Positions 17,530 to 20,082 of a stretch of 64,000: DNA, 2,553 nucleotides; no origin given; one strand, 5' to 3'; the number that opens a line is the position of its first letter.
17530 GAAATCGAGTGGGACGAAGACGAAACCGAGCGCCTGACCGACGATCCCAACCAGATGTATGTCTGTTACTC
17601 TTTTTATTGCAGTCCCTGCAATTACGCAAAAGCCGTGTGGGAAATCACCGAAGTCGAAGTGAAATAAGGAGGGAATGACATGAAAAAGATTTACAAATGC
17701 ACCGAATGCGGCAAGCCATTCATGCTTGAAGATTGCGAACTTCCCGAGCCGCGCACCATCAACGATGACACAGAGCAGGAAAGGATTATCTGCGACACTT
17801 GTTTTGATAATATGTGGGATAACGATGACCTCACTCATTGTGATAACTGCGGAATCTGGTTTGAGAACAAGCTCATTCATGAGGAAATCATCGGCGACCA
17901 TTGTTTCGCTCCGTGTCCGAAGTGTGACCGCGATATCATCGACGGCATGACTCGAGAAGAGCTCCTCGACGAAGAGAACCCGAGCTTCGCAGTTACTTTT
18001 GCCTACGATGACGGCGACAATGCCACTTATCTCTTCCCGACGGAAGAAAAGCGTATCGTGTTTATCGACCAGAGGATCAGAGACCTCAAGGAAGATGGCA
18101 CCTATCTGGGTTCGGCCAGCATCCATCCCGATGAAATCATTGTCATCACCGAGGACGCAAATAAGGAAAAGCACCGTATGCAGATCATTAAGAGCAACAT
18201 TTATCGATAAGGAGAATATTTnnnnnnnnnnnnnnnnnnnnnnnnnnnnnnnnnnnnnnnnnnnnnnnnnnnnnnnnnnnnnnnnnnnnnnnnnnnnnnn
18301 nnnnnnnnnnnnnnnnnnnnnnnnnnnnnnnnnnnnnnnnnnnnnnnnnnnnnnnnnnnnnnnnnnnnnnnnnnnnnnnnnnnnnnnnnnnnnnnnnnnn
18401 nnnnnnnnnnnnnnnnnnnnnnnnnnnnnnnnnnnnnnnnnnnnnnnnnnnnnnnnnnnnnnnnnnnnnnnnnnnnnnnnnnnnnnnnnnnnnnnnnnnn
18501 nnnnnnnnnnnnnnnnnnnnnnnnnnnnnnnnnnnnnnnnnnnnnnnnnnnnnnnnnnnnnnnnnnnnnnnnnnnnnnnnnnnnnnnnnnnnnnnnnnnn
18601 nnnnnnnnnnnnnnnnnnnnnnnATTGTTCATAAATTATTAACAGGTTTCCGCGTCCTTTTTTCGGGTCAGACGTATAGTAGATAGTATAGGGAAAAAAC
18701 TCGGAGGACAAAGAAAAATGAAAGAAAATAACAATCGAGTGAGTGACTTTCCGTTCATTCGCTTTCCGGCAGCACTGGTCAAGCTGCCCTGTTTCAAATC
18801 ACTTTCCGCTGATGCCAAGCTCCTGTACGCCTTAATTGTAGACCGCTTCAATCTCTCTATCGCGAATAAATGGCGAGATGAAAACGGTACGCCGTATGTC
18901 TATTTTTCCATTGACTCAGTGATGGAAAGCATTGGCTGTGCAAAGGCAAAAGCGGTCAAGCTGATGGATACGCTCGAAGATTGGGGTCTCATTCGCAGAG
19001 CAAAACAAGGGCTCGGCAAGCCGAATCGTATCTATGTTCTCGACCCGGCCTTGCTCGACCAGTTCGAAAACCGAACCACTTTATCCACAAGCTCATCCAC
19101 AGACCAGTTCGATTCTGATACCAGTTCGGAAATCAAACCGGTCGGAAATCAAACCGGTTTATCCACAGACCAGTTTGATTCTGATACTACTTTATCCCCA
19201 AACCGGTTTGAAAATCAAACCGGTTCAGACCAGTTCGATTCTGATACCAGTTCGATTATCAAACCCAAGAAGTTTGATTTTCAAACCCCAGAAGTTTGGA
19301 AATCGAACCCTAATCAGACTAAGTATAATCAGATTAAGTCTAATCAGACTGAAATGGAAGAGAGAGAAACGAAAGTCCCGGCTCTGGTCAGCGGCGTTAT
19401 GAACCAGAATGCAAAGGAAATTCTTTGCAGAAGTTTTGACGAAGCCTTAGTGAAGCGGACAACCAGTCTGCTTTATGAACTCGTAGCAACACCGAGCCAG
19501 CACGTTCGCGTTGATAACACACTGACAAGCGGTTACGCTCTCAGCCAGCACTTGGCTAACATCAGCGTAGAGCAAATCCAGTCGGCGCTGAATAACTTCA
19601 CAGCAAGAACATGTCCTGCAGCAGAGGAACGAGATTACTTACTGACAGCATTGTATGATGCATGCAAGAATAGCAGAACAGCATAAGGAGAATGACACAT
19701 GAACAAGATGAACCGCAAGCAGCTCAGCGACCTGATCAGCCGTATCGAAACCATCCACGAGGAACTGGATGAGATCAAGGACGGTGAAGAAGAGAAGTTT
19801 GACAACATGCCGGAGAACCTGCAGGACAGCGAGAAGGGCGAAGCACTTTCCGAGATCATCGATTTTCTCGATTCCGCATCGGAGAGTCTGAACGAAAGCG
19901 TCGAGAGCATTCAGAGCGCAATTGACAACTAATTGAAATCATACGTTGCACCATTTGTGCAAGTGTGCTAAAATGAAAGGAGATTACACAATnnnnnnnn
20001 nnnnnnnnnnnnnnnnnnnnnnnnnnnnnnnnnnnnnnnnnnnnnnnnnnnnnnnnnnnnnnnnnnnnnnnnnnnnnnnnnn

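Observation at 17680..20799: Plasmid-style maintenance cluster: MazF-like toxin without an obvious antitoxin, RepA_N, Xer-like tyrosine recombinase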

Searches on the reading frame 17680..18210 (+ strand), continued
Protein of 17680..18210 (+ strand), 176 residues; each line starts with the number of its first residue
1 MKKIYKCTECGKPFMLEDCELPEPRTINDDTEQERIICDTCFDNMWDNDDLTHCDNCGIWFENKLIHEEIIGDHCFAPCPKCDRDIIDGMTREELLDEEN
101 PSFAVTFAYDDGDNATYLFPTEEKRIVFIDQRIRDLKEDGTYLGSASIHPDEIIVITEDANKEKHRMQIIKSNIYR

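Call 102: find_encoding_contigs(protein=P0132, flank=3000, max_places=3)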
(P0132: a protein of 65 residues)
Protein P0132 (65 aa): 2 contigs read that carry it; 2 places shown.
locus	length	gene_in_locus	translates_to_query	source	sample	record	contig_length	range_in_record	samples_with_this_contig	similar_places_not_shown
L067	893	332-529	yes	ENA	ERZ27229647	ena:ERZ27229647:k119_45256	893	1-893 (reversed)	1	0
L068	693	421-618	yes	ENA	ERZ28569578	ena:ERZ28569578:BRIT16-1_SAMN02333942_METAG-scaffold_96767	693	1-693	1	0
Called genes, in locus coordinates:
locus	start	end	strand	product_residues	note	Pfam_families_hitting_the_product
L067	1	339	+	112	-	?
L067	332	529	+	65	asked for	-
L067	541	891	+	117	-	?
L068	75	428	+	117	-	-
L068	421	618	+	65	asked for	-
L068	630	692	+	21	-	?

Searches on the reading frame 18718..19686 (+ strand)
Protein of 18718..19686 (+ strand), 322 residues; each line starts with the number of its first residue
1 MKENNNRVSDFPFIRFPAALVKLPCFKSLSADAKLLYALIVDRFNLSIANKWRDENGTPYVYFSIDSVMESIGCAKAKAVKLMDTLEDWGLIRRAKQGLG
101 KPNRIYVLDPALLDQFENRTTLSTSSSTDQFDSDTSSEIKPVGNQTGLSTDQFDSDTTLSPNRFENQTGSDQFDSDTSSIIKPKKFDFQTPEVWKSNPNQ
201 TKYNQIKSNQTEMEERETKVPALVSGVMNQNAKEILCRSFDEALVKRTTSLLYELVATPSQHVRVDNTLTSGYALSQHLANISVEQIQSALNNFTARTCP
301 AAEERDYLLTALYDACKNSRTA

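Call 3: search_protein_families(library=pfam, proteins=[window:18718-19686:+], max_evalue=0.1)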
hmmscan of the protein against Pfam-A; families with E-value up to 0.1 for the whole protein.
window:18718-19686:+ (322 aa): 2 families
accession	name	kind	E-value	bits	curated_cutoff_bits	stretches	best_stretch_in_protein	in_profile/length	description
PF06970.17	RepA_N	-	4.5e-21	75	30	1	13-86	3-76/76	Replication initiator protein A (RepA) N-terminus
PF13730.12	HTH_36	-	0.022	15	25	0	30-92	4-55/55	Helix-turn-helix domain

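Call 5: search_protein_families(library=phrogs, proteins=[window:18718-19686:+], max_evalue=0.01)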
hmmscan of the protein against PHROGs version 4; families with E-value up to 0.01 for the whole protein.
window:18718-19686:+ (322 aa): 6 families
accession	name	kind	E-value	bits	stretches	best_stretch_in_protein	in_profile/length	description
phrog_7882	-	DNA, RNA and nucleotide metabolism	2.5e-26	93.9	1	5-316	9-279/314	DnaD-like helicase loader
phrog_32943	-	unknown function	4.2e-10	40.2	1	7-108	9-110/287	-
phrog_186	-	DNA, RNA and nucleotide metabolism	5.3e-08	33.9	1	6-197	15-180/308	DnaD-like helicase loader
phrog_428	-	DNA, RNA and nucleotide metabolism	8.4e-06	26.2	1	17-163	94-209/455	replication initiation protein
phrog_270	-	DNA, RNA and nucleotide metabolism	0.00041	20.8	1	14-174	33-180/383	replication initiation protein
phrog_391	-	DNA, RNA and nucleotide metabolism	0.00078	20.2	1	60-202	35-183/298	replication initiation O-like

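Call 66: search_protein_families(library=padloc, proteins=[window:18718-19686:+], max_evalue=0.01)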
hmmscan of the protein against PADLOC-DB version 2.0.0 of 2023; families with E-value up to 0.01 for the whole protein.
window:18718-19686:+ (322 aa): 0 families

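Call 67: search_protein_families(library=ncbifam, proteins=[window:18718-19686:+], max_evalue=0.01)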
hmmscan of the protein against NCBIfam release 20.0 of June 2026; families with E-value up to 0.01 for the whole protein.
window:18718-19686:+ (322 aa): 0 families

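Call 84: search_dna_similar(query=window:18718-19686:+, collection=plasmids, mode=protein, max_rows=12)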
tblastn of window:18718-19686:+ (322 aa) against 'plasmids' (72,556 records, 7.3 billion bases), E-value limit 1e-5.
Records with a match: 2975; places in all: 3166; records where one place covers at least 80% of the query: 0.
Best place of each record, by identity: <60% 2975.
By first word of the organism name: Staphylococcus 1598; Enterococcus 810; Lactiplantibacillus 131; Lacticaseibacillus 67; Lactobacillus 60; Latilactobacillus 51; Lactococcus 50; Bacillus 46; Pediococcus 17; Levilactobacillus 15; and 29 more.
By predicted mobility (MOB-suite, as given by PLSDB): mobilizable 1752; non-mobilizable 750; conjugative 473.
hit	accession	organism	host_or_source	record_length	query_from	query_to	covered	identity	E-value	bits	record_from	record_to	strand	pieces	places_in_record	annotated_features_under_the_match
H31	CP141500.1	Staphylococcus aureus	Homo sapiens,clinical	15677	7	244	74%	29.2%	1e-15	85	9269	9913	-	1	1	none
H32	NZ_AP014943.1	Staphylococcus aureus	-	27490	13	244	72%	29.5%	1e-17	91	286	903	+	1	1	replication initiator protein A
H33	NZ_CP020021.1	Staphylococcus aureus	Homo sapiens,cell culture,pleural fluid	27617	13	244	72%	29.5%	1e-17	91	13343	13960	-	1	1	replication initiator protein A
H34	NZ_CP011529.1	Staphylococcus aureus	Homo sapiens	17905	13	244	72%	29.5%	5e-17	89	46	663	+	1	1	replication initiator protein A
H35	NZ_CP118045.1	Staphylococcus aureus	Homo sapiens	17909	13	244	72%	29.5%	5e-17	89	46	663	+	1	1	replication initiator protein A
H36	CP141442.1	Staphylococcus aureus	Homo sapiens,clinical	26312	13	244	72%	29.5%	5e-17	89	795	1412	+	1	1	replication initiator protein A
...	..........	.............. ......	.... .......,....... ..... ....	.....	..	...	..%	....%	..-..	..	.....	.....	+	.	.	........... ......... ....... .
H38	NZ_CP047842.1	Staphylococcus aureus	Homo sapiens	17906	13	244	72%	29.5%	5e-17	89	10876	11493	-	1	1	replication initiator protein A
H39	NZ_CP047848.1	Staphylococcus aureus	Homo sapiens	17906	13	244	72%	29.5%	5e-17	89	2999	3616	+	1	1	replication initiator protein A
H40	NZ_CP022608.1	Staphylococcus aureus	Homo sapiens,blood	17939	13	244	72%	29.5%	5e-17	89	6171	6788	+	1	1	replication initiator protein A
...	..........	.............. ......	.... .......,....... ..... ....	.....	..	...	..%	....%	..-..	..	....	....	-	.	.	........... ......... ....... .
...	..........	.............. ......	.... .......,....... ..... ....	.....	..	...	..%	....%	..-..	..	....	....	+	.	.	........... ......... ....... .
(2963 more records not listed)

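Call 85: search_dna_similar(query=window:18718-19686:+, collection=phages, mode=protein, max_rows=15)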
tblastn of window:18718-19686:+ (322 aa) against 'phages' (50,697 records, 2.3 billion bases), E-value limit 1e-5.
Records with a match: 130; places in all: 130; records where one place covers at least 80% of the query: 0.
Best place of each record, by identity: <60% 130.
By first word of the organism name: Streptococcus 109; Bacteriophage 13; Staphylococcus 4; Clostridium 2; Enterococcus 1; Fusobacterium 1.
By host as written in the record: Streptococcus thermophilus 48; - 17; Streptococcus thermophilus ST62990 6; Streptococcus thermophilus ST64987 6; Staphylococcus aureus 4; Streptococcus thermophilus ST64476 2; Streptococcus pyogenes 2; Streptococcus pyogenes ERR473551 2; and 38 more.
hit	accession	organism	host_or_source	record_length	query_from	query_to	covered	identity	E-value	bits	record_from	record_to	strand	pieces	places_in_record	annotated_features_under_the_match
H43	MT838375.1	Bacteriophage sp.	human fecal samples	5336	11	211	62%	36.7%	5e-27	117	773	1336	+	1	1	record has no annotation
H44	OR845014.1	Staphylococcus phage SA 1306 Kay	Staphylococcus aureus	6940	13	212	62%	30.0%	2e-16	86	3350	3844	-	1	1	record has no annotation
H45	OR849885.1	Staphylococcus phage SA 1298 Kay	Staphylococcus aureus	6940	13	212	62%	30.0%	2e-16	86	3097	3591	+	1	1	record has no annotation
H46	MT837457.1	Bacteriophage sp.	human fecal samples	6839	11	119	34%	45.0%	2e-22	103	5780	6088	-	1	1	record has no annotation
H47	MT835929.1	Bacteriophage sp.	human fecal samples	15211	11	107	30%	50.0%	1e-20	99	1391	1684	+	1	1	record has no annotation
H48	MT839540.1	Bacteriophage sp.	human fecal samples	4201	11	107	30%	49.0%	6e-21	99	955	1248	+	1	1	record has no annotation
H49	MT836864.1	Bacteriophage sp.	human fecal samples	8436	11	107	30%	45.4%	3e-21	100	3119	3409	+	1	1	record has no annotation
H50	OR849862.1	Staphylococcus phage SA 1298 Kay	Staphylococcus aureus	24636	2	110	34%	40.4%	6e-17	87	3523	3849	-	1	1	record has no annotation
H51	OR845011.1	Staphylococcus phage SA 1306 Kay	Staphylococcus aureus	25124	2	110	34%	40.4%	6e-17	87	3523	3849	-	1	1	record has no annotation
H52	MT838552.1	Bacteriophage sp.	human fecal samples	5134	11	107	30%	45.0%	2e-21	100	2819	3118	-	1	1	record has no annotation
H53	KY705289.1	Streptococcus phage P9902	Streptococcus thermophilus ST62990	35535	6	107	32%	42.2%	4e-20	97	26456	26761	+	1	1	DNA replication protein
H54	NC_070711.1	Streptococcus phage P9902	Streptococcus thermophilus ST62990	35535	6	107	32%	42.2%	4e-20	97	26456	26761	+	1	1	DnaD-like helicase loader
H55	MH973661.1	Streptococcus phage SW5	Streptococcus thermophilus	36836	6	107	32%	42.2%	4e-20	97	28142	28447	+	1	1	replication protein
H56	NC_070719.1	Streptococcus phage SW5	Streptococcus thermophilus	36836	6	107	32%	42.2%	4e-20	97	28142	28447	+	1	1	DnaD-like helicase loader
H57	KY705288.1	Streptococcus phage P9901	Streptococcus thermophilus ST62990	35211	6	107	32%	42.2%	5e-20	97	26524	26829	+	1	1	DNA replication protein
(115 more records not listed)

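Call 98: search_solved_structures(query=window:18718-19686:+, max_evalue=0.01, show_alignments=1)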
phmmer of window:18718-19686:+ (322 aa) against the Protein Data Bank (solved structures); distinct sequences matched with E-value up to 0.01: 5.
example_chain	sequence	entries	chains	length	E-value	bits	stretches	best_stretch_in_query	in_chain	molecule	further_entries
4pql_A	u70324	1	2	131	5.1e-19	71.7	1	13-114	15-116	Truncated replication protein RepA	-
5kbj_A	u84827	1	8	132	5.1e-19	71.7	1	13-114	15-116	Replication initiator A, N-terminal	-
4pt7_A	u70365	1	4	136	5.5e-19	71.6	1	13-114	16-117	Replication initiator A family protein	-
4pta_D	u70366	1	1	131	2.6e-17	66.1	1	13-113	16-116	Replication initiator protein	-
6tda_L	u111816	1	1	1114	0.0029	20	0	58-103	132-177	Chromatin structure-remodeling complex protein RSC8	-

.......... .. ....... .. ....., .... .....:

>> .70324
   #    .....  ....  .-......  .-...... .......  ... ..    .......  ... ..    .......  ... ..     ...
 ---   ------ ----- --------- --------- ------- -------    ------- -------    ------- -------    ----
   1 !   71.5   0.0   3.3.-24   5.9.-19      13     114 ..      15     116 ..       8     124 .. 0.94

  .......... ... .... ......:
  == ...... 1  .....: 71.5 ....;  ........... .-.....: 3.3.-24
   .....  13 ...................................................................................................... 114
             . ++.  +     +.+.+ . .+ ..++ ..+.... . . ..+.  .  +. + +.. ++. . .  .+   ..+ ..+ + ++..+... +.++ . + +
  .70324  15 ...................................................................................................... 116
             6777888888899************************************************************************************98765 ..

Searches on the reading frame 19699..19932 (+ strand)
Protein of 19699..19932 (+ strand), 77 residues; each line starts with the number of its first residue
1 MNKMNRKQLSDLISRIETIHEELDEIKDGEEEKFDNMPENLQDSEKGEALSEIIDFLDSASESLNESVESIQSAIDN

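Call 3: search_protein_families(library=pfam, proteins=[window:19699-19932:+], max_evalue=0.1)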
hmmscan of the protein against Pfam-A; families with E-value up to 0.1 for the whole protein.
window:19699-19932:+ (77 aa): 8 families
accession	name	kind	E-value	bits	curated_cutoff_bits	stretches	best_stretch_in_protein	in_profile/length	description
PF25368.1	PUB10_N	-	0.0062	17.6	32.6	1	6-68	1-65/124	PUB10-like, N-terminal domain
PF13125.11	DUF3958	-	0.017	15.8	26.3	1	8-68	19-79/107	Protein of unknown function (DUF3958)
PF16856.10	CDC4_D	-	0.023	15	27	0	2-16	31-45/51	Cell division control protein 4 dimerisation domain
PF04513.17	Baculo_PEP_C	-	0.031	14.8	38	1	9-77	40-110/140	Baculovirus polyhedron envelope protein, PEP, C terminus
PF25408.1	AAA_lid_NAV1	-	0.034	14.4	27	0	41-73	5-37/115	NAV1-like, AAA+ ATPase lid domain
PF08651.15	DASH_Duo1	-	0.05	13.9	25.4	0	6-36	6-35/74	DASH complex subunit Duo1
PF22215.1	MLKL_N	-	0.053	13.5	27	0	3-41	19-54/142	Mixed lineage kinase domain-like N-terminal domain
PF10073.14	GapR_DNA-bd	-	0.098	12.7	22.6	0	6-35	2-31/72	GapR-like, DNA-binding domain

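Call 5: search_protein_families(library=phrogs, proteins=[window:19699-19932:+], max_evalue=0.01)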
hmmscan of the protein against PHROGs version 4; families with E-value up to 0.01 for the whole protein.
window:19699-19932:+ (77 aa): 2 families
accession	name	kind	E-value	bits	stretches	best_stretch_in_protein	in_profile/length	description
phrog_4068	-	unknown function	2.3e-18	67.7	1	1-76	1-83/89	-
phrog_11903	-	unknown function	0.0086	16.2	1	12-69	154-211/383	-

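Call 66: search_protein_families(library=padloc, proteins=[window:19699-19932:+], max_evalue=0.01)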
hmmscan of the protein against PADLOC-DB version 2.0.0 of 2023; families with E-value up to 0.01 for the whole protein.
window:19699-19932:+ (77 aa): 1 family
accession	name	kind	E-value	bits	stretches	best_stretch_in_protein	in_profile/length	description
PDLC00600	ZorA1|ZorA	-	0.0052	13.4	1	2-75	472-546/677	MotA/ExbB/TolQ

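Call 67: search_protein_families(library=ncbifam, proteins=[window:19699-19932:+], max_evalue=0.01)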
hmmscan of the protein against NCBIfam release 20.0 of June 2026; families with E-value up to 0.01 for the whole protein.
window:19699-19932:+ (77 aa): 2 families
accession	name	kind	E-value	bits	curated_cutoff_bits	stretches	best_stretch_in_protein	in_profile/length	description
NF045650.1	CD1247_Nterm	equivalog_domain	0.0032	18.1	30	0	42-72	18-49/70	CD1247 N-terminal domain-containing protein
NF052504.1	sll1863_fam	domain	0.0093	16.2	35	0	6-42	39-75/93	sll1863 family stress response protein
